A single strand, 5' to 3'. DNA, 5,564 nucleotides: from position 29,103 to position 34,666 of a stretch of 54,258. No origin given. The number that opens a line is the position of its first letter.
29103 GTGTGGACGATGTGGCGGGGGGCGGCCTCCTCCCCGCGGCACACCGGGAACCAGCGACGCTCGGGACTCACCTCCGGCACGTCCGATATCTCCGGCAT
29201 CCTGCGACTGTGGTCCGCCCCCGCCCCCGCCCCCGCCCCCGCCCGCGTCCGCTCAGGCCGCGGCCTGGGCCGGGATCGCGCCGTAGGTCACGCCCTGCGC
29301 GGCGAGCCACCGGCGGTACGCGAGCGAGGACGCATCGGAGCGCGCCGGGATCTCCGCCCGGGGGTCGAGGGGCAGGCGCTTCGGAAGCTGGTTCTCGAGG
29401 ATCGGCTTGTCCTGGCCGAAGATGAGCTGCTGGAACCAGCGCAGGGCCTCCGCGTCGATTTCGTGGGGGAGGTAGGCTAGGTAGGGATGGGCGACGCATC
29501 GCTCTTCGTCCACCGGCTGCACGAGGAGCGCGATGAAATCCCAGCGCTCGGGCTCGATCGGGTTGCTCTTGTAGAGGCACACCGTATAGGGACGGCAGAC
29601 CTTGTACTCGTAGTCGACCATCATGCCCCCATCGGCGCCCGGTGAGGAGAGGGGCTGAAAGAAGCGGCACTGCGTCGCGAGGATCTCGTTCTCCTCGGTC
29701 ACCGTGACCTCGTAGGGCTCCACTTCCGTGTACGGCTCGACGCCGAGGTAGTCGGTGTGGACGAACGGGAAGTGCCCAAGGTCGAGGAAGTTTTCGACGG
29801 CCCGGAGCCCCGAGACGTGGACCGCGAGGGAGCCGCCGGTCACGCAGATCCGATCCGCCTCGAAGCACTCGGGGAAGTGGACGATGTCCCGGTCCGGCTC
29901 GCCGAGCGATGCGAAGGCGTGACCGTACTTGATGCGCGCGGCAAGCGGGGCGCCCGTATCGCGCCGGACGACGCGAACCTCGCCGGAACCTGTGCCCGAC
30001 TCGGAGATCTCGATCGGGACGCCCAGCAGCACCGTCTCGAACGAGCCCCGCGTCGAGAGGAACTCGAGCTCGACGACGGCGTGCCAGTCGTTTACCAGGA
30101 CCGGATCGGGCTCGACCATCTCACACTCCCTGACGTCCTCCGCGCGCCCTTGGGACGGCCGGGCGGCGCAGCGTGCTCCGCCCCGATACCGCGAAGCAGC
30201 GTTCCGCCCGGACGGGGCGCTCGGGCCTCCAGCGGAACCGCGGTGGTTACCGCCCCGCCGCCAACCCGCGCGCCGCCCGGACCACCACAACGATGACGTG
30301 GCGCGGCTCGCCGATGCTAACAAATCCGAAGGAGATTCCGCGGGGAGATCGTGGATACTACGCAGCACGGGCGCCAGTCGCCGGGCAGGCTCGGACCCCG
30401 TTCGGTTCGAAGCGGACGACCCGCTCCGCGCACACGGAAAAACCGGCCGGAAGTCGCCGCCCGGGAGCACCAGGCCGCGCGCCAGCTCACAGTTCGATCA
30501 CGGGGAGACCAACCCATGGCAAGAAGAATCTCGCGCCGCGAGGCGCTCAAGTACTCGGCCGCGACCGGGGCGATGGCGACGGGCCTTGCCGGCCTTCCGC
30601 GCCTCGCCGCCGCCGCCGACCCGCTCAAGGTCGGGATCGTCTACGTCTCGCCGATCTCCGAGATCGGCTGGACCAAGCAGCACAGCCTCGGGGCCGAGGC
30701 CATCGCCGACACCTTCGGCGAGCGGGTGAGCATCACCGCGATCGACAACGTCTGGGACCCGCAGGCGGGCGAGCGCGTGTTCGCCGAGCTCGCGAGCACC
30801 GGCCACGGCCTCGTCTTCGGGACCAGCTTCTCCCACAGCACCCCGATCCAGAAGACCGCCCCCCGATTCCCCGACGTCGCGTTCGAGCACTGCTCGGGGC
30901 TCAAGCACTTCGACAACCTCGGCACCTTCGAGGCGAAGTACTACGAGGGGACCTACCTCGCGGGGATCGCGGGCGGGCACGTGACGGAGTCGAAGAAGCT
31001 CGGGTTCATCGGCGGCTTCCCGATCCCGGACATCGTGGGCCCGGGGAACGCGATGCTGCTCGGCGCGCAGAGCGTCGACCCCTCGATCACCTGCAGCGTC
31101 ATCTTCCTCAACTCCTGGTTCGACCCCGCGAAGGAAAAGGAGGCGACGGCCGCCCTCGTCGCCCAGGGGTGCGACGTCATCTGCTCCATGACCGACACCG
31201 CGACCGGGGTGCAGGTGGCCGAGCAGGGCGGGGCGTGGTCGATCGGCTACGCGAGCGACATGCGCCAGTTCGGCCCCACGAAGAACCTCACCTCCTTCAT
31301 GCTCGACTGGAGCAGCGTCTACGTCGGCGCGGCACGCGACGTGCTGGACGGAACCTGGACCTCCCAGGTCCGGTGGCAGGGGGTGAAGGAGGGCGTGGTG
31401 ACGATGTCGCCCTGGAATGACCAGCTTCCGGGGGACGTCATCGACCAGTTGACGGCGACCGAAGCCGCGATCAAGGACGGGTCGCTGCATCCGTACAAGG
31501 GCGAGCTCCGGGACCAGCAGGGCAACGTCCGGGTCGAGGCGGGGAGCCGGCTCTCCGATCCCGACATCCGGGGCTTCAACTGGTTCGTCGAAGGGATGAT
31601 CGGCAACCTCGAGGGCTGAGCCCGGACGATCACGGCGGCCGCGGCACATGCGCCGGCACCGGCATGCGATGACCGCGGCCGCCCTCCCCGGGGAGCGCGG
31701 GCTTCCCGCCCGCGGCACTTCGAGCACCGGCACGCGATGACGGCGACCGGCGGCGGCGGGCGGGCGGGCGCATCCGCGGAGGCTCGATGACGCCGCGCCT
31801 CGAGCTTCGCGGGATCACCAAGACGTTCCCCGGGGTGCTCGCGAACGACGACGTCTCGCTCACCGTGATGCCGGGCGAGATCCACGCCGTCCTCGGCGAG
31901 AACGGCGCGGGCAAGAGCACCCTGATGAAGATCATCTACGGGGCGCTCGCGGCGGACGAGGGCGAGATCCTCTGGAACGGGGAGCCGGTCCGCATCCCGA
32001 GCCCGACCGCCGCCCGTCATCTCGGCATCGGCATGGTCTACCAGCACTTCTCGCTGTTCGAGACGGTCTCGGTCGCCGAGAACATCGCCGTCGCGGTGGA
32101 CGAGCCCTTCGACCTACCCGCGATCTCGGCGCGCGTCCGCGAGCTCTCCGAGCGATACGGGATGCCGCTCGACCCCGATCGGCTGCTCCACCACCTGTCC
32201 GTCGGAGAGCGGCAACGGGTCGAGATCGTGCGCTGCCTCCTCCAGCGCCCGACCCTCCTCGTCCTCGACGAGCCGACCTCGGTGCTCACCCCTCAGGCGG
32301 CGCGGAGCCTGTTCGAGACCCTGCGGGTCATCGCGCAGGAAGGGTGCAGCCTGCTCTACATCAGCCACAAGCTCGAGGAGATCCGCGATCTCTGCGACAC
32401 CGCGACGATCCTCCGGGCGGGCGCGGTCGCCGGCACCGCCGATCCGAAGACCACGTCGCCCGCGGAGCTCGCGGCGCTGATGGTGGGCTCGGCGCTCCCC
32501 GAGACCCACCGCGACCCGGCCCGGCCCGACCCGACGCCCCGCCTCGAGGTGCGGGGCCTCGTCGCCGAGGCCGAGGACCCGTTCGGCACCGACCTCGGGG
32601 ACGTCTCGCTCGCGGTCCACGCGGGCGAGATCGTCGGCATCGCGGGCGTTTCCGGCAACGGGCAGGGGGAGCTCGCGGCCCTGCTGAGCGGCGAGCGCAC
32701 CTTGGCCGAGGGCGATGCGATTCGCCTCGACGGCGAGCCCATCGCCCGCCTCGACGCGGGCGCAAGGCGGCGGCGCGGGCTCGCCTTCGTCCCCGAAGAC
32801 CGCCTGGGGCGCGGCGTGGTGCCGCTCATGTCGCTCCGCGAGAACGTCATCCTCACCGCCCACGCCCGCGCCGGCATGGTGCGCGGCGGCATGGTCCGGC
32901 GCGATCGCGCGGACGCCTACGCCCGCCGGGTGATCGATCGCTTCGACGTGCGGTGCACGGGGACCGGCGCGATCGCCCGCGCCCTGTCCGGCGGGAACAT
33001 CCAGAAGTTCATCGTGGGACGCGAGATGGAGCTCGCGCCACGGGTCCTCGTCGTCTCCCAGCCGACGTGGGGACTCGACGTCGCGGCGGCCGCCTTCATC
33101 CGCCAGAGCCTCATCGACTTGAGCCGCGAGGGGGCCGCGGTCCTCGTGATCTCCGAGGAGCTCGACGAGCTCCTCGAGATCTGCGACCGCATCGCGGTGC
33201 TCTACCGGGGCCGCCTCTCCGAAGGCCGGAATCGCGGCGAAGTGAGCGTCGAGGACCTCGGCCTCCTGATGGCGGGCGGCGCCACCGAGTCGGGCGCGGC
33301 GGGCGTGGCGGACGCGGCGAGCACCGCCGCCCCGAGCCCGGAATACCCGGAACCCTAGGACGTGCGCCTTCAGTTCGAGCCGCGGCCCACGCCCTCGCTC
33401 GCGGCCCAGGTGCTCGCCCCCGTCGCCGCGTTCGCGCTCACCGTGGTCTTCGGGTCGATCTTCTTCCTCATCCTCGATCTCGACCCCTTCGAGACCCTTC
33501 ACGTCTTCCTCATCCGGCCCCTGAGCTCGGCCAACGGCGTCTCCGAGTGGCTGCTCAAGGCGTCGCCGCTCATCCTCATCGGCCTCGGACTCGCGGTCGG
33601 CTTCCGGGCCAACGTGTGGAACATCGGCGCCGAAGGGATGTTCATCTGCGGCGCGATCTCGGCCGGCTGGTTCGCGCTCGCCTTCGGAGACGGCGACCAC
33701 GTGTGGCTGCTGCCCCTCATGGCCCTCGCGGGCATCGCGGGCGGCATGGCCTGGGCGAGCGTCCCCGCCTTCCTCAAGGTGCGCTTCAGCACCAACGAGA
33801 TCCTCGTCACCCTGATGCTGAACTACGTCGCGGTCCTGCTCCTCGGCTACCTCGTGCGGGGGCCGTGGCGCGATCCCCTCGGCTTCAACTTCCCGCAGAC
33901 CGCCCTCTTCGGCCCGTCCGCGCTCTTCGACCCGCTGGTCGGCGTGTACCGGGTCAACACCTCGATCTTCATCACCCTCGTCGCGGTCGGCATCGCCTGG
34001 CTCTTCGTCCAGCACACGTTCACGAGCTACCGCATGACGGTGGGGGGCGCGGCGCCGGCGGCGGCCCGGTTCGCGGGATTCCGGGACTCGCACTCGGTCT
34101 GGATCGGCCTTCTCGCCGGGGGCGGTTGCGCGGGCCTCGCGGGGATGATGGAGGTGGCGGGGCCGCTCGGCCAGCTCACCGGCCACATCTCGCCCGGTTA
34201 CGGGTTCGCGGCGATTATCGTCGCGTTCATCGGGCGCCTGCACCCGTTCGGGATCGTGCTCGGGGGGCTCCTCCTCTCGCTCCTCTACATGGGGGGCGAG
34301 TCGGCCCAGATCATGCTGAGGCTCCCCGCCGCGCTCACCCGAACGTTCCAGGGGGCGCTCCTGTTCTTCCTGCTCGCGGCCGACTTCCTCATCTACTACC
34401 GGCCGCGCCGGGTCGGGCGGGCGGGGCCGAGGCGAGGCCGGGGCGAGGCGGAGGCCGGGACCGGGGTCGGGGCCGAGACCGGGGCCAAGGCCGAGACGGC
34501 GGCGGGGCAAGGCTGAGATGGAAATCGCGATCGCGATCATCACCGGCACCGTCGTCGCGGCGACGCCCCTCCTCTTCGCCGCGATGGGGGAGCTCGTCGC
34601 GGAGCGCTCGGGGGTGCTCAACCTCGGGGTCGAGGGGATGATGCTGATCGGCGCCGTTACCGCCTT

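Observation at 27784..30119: Oxygenase with degenerate Rieske site + stand-alone Rieske protein + GST: an NdmCDE-like split oxygenase lacking a reductase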

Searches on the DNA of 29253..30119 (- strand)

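Call 60: search_dna_similar(query=L086:6800-13300:+, collection=plasmids, mode=near, max_rows=60)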
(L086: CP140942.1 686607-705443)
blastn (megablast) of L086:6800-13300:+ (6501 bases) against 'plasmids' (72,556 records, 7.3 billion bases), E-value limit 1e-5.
Records with a match: 65; places in all: 68; records where one place covers at least 80% of the query: 63.
Best place of each record, by identity: >=99% 46; 90-95% 4; 80-90% 13; 60-80% 2.
By first word of the organism name: Sinorhizobium 63; Mesorhizobium 1; Variovorax 1.
By predicted mobility (MOB-suite, as given by PLSDB): conjugative 60; non-mobilizable 5.
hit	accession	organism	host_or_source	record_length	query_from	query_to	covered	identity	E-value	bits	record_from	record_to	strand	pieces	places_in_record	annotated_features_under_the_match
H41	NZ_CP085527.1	Sinorhizobium meliloti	Medicago,cell culture,lupulina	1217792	1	6501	100%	100.0%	0e+0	12006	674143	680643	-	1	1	none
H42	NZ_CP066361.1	Sinorhizobium meliloti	Medicago lupulina L.,nodules of ...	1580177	1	6501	100%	100.0%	0e+0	12006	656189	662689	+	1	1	none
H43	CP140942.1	Sinorhizobium meliloti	Medicago lupulina,whole organism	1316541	1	6501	100%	100.0%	0e+0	12006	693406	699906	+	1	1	Rieske 2Fe-2S domain-containing protein | BMP family ABC transporter substrate-binding protein | aromatic ring-hydroxylating dioxygenase subunit alpha (x2) | GntR family transcriptional regulator | glutathione S-transferase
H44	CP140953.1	Sinorhizobium meliloti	Medicago lupulina,whole organism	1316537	1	6501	100%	100.0%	0e+0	12006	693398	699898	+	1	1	Rieske 2Fe-2S domain-containing protein | BMP family ABC transporter substrate-binding protein | aromatic ring-hydroxylating dioxygenase subunit alpha (x2) | GntR family transcriptional regulator | glutathione S-transferase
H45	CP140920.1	Sinorhizobium meliloti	Medicago lupulina,whole organism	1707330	1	6501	100%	100.0%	0e+0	11995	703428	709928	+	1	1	Rieske 2Fe-2S domain-containing protein | BMP family ABC transporter substrate-binding protein | aromatic ring-hydroxylating dioxygenase subunit alpha (x2) | GntR family transcriptional regulator | glutathione S-transferase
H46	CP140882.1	Sinorhizobium meliloti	Medicago lupulina,whole organism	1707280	1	6501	100%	100.0%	0e+0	11995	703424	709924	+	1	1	Rieske 2Fe-2S domain-containing protein | BMP family ABC transporter substrate-binding protein | aromatic ring-hydroxylating dioxygenase subunit alpha (x2) | GntR family transcriptional regulator | glutathione S-transferase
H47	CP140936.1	Sinorhizobium meliloti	Medicago lupulina,whole organism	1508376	1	6501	100%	100.0%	0e+0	11995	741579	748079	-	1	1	Rieske 2Fe-2S domain-containing protein | BMP family ABC transporter substrate-binding protein | aromatic ring-hydroxylating dioxygenase subunit alpha (x2) | GntR family transcriptional regulator | glutathione S-transferase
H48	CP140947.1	Sinorhizobium meliloti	Medicago lupulina,whole organism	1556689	1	6501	100%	100.0%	0e+0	11995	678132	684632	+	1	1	Rieske 2Fe-2S domain-containing protein | BMP family ABC transporter substrate-binding protein | aromatic ring-hydroxylating dioxygenase subunit alpha (x2) | GntR family transcriptional regulator | glutathione S-transferase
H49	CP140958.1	Sinorhizobium meliloti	Medicago lupulina,whole organism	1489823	1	6501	100%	100.0%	0e+0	11995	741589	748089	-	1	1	Rieske 2Fe-2S domain-containing protein | BMP family ABC transporter substrate-binding protein | aromatic ring-hydroxylating dioxygenase subunit alpha (x2) | GntR family transcriptional regulator | glutathione S-transferase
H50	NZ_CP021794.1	Sinorhizobium meliloti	Medicago sativa,Single Cell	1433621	1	6501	100%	100.0%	0e+0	11989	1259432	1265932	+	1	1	none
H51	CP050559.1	Sinorhizobium meliloti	Melilotus officinalis,cell culture,root ...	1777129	1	6501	100%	100.0%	0e+0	11989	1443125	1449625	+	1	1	2Fe-2S iron-sulfur cluster binding domain-containing protein | BMP family ABC transporter substrate-binding protein | aromatic ring-hydroxylating dioxygenase subunit alpha (x2) | GntR family transcriptional regulator | glutathione S-transferase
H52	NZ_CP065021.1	Sinorhizobium meliloti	Medicago sativa subsp. varia (Martyn) ...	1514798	1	6501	100%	99.9%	0e+0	11984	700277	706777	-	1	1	none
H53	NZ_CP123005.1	Sinorhizobium meliloti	Medicago sativa,cell culture,nodules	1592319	1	6501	100%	99.9%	0e+0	11984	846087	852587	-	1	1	none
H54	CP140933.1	Sinorhizobium meliloti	Medicago lupulina,whole organism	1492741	1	6501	100%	99.9%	0e+0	11978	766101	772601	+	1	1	Rieske 2Fe-2S domain-containing protein | BMP family ABC transporter substrate-binding protein | aromatic ring-hydroxylating dioxygenase subunit alpha (x2) | GntR family transcriptional regulator | glutathione S-transferase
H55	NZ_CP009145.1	Sinorhizobium meliloti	Medicago orbicularis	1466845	1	6501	100%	99.9%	0e+0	11972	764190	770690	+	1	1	none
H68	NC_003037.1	Sinorhizobium meliloti 1021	-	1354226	1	6501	100%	99.6%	0e+0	11856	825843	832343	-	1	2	none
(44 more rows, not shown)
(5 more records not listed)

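Call 61: get_annotated_region(hit=H68, flank=6000)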
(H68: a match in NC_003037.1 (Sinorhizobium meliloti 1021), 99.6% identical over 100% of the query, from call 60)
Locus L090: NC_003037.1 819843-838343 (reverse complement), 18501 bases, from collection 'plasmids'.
description: Sinorhizobium meliloti 1021 plasmid pSymA, complete sequence
organism: Sinorhizobium meliloti 1021 (NCBI taxid 266834)
taxonomy: Bacteria; Pseudomonadota; Alphaproteobacteria; Hyphomicrobiales; Rhizobiaceae; Sinorhizobium; Sinorhizobium meliloti; Sinorhizobium meliloti 1021
host: -; source: -; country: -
typing (MOB-suite, as given by PLSDB): conjugative; relaxase MOBQ; mating-pair formation MPF_T
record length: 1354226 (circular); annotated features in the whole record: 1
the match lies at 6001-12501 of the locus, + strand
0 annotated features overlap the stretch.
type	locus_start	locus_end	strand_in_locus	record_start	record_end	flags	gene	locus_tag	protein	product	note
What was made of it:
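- Tried and rejected: The S. meliloti 1021 pSymA copy of the fused cluster has no annotation in the plasmid collection (call 61).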

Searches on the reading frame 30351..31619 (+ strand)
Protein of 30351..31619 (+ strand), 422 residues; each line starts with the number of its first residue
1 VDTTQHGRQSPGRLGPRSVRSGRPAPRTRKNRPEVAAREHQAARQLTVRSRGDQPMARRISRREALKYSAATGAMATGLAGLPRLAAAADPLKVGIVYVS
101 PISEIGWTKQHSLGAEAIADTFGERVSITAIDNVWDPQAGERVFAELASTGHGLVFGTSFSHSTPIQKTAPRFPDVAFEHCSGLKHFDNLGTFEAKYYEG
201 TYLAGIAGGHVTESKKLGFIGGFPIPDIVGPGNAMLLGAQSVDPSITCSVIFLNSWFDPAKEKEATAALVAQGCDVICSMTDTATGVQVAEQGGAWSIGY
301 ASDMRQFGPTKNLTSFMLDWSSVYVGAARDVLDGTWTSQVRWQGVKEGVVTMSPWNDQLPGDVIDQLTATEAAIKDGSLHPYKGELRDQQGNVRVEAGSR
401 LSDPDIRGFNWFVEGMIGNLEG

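Call 7: search_protein_families(library=pfam, proteins=[window:30351-31619:+], max_evalue=0.001)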
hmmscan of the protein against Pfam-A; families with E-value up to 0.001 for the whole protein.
window:30351-31619:+ (422 aa): 1 family
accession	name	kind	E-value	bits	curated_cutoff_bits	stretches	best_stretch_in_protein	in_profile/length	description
PF02608.20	Bmp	-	9.6e-40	136.9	24.1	1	93-369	3-285/301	ABC transporter substrate-binding protein PnrA-like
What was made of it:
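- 30516..31619 (+): BMP-family substrate-binding protein with a TAT signal. It belongs to the purine-base-binding subfamily (AtzT, 3s99). Pfam Bmp (call 7).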

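Call 84: search_protein_families(library=ncbifam, proteins=[window:30516-31619:+], max_evalue=0.01)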
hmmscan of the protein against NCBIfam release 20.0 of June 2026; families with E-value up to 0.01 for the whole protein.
window:30516-31619:+ (367 aa): 2 families
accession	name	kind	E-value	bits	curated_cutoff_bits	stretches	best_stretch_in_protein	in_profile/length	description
NF047927.1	ABC_BMP_B6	equivalog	9.6e-19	67.7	400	1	44-327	10-300/314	putative B6 ABC transporter substrate-binding protein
TIGR01409.1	TAT_signal_seq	domain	0.00064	20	16.7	1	5-33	1-29/29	twin-arginine translocation signal domain-containing protein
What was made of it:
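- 30516..31619 (+): TAT signal and a weak BMP model hit (call 84).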

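Call 85: search_solved_structures(query=window:30516-31619:+, max_evalue=0.001)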
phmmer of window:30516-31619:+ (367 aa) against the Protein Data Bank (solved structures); distinct sequences matched with E-value up to 0.001: 11.
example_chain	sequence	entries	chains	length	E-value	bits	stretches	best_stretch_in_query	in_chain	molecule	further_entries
6pi5_A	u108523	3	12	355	4e-86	292.5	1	27-364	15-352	Atrazine periplasmic binding protein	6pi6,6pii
3s99_A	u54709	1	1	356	1.3e-85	290.8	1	32-362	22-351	Basic membrane lipoprotein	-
2hqb_A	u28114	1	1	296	5.6e-16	61.6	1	39-316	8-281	Transcriptional activator of comK gene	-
7x0r_A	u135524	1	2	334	3e-15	59.3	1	96-338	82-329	Lbp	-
4p98_A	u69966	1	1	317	2.1e-14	56.5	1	62-315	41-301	Extracellular solute-binding protein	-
6yab_AAA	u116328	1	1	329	1.1e-12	50.8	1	92-232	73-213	Lipoprotein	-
6yab_DDD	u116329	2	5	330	1.1e-12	50.8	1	92-232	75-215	Lipoprotein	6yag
6ya3_C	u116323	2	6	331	1.1e-12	50.8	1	92-232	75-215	Lipoprotein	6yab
6y9u_A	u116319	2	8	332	1.1e-12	50.8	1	92-232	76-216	Lipoprotein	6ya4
4iil_A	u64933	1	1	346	1.4e-05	27.4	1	135-241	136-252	Membrane lipoprotein TpN38(b)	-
2fqw_A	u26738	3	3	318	0.00025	23.3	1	94-232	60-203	Membrane lipoprotein tmpC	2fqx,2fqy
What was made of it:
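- On Purine-base-binding BMP-family solute-binding proteins (AtzT / 3s99 group): E 4e-86 and 1e-85 (call 85).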

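Call 88: search_solved_structures(query=window:30516-31619:+, max_evalue=1e-50, show_alignments=2)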
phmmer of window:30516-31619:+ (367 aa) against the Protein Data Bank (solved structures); distinct sequences matched with E-value up to 1e-50: 2.
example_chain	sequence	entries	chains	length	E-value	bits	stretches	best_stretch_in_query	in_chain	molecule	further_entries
6pi5_A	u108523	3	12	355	4e-86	292.5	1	27-364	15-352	Atrazine periplasmic binding protein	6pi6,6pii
3s99_A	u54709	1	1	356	1.3e-85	290.8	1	32-362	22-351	Basic membrane lipoprotein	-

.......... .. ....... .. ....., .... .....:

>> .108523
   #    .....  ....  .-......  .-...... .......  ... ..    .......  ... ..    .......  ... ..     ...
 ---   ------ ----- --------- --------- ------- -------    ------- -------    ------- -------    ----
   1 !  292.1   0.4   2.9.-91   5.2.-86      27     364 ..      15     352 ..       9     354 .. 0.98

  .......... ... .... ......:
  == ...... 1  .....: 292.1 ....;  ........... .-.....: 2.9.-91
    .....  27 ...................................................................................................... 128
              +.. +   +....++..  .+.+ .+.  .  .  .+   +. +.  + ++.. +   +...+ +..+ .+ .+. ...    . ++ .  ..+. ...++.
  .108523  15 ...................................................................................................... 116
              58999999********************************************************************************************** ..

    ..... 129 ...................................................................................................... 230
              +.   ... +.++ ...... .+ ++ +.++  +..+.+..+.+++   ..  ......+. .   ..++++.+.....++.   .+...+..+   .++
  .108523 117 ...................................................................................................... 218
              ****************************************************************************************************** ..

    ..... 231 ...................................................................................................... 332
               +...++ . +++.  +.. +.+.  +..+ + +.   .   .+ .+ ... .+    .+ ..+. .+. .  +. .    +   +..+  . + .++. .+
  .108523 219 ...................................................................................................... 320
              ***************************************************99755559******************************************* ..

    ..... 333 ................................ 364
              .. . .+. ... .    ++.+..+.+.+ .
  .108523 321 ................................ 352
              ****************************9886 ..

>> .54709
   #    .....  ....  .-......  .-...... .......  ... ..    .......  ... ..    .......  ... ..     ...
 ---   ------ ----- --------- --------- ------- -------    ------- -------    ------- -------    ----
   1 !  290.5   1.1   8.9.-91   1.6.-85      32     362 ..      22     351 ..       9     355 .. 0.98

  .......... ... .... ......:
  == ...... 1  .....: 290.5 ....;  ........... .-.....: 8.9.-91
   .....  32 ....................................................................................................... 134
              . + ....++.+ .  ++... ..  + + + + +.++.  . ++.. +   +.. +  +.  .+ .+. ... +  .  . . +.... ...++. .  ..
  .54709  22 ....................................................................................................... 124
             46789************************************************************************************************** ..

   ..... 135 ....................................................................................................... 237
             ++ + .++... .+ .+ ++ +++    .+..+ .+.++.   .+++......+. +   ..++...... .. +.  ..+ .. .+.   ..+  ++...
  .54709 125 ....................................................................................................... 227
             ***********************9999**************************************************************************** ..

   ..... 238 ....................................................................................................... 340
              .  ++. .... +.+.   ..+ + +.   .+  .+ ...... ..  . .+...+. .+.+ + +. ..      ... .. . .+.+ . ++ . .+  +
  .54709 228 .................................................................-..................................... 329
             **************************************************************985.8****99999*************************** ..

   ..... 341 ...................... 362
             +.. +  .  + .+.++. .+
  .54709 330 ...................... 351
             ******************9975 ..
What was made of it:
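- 30516..31619 (+): E 4e-86 to guanine-binding AtzT and 1e-85 to adenine-bound 3s99 (calls 85, 88).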

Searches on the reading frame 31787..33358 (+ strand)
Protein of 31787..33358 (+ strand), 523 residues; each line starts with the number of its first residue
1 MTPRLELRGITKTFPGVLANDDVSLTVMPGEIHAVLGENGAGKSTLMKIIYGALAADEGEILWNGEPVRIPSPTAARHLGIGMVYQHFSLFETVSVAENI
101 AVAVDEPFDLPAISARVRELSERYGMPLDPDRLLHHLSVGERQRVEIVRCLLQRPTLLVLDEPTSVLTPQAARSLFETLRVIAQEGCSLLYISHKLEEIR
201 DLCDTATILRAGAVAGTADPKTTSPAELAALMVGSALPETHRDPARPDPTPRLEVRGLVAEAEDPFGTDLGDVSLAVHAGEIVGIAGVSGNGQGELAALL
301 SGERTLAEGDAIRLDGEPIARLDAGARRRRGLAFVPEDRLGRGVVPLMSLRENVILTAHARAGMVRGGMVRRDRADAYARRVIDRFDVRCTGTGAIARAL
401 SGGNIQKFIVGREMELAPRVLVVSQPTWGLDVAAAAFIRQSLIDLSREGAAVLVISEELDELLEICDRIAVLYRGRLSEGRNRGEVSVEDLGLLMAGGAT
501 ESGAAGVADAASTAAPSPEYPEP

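Call 7: search_protein_families(library=pfam, proteins=[window:31787-33358:+], max_evalue=0.001)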
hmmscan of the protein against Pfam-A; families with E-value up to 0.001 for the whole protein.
window:31787-33358:+ (523 aa): 2 families
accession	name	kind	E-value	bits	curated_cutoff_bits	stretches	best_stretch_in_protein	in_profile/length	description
PF00005.33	ABC_tran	-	1.3e-48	165.6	25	2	21-165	2-137/137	ABC transporter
PF13304.12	AAA_21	-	1.2e-08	35.8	27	0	151-196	252-300/304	AAA domain, putative AbiEii toxin, Type IV TA system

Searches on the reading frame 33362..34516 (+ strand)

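Call 7: search_protein_families(library=pfam, proteins=[window:33362-34516:+], max_evalue=0.001)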
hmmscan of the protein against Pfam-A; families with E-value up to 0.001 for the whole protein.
window:33362-34516:+ (384 aa): 1 family
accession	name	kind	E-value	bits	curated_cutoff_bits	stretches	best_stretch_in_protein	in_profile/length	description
PF02653.21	BPD_transp_2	-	6.5e-37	127.6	26.8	1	61-338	3-269/269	Branched-chain amino acid transport system / permease component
